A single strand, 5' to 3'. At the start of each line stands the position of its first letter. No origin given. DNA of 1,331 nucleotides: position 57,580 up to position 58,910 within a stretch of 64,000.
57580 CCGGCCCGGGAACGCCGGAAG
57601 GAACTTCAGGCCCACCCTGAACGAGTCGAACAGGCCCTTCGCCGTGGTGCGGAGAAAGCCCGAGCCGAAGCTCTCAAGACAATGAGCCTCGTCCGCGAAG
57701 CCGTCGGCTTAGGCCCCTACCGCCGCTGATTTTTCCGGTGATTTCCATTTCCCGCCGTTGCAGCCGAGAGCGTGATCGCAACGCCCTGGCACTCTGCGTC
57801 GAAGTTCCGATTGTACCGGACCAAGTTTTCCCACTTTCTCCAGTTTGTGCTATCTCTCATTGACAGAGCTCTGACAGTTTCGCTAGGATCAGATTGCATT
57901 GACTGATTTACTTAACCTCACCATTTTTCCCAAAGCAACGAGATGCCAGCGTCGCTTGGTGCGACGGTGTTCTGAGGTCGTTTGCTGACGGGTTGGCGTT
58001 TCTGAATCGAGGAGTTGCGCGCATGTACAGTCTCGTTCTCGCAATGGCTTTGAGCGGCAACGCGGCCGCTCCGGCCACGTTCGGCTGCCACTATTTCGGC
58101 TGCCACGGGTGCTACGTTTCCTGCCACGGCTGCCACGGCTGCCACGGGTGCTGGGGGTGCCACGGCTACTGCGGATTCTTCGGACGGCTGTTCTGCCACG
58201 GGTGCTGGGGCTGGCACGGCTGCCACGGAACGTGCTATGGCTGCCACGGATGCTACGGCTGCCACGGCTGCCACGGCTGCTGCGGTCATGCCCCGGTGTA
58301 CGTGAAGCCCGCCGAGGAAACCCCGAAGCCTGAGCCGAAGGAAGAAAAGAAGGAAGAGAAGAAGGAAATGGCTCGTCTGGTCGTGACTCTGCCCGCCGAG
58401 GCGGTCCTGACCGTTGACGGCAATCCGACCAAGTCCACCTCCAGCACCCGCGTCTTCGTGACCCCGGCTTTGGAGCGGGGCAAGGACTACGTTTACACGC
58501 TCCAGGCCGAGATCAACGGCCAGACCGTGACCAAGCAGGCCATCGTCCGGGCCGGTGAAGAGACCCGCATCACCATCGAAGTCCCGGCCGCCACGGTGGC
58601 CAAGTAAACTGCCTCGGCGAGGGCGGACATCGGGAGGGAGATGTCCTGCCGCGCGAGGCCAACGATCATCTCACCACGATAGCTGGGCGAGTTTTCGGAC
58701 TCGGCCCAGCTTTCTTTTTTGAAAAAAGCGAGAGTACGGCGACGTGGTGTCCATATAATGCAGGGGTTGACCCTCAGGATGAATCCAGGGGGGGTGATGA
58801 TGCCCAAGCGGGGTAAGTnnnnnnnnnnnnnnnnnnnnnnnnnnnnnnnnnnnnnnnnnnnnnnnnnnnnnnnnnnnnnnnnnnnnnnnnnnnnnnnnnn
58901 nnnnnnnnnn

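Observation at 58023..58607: Secreted protein with an extreme Gly-Cys-(His/Tyr/Trp) triplet repeat fused to a TIGR03000 domain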

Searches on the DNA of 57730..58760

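Call 58: search_rna_families(source=window, start=57730, end=58760, threshold=evalue, max_evalue=1)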
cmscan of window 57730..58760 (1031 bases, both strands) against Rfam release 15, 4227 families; matches with E-value up to 1: 2.
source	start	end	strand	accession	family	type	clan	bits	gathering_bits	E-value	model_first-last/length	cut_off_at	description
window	58198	58305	+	RF02025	mir-3017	Gene; miRNA;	-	22.5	51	0.14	1-70/70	no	mir-3017 microRNA precursor family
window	58370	58426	+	RF01768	flavi_FSE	Cis-reg; frameshift_element;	-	17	43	0.43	1-62/62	no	ribosomal frameshift site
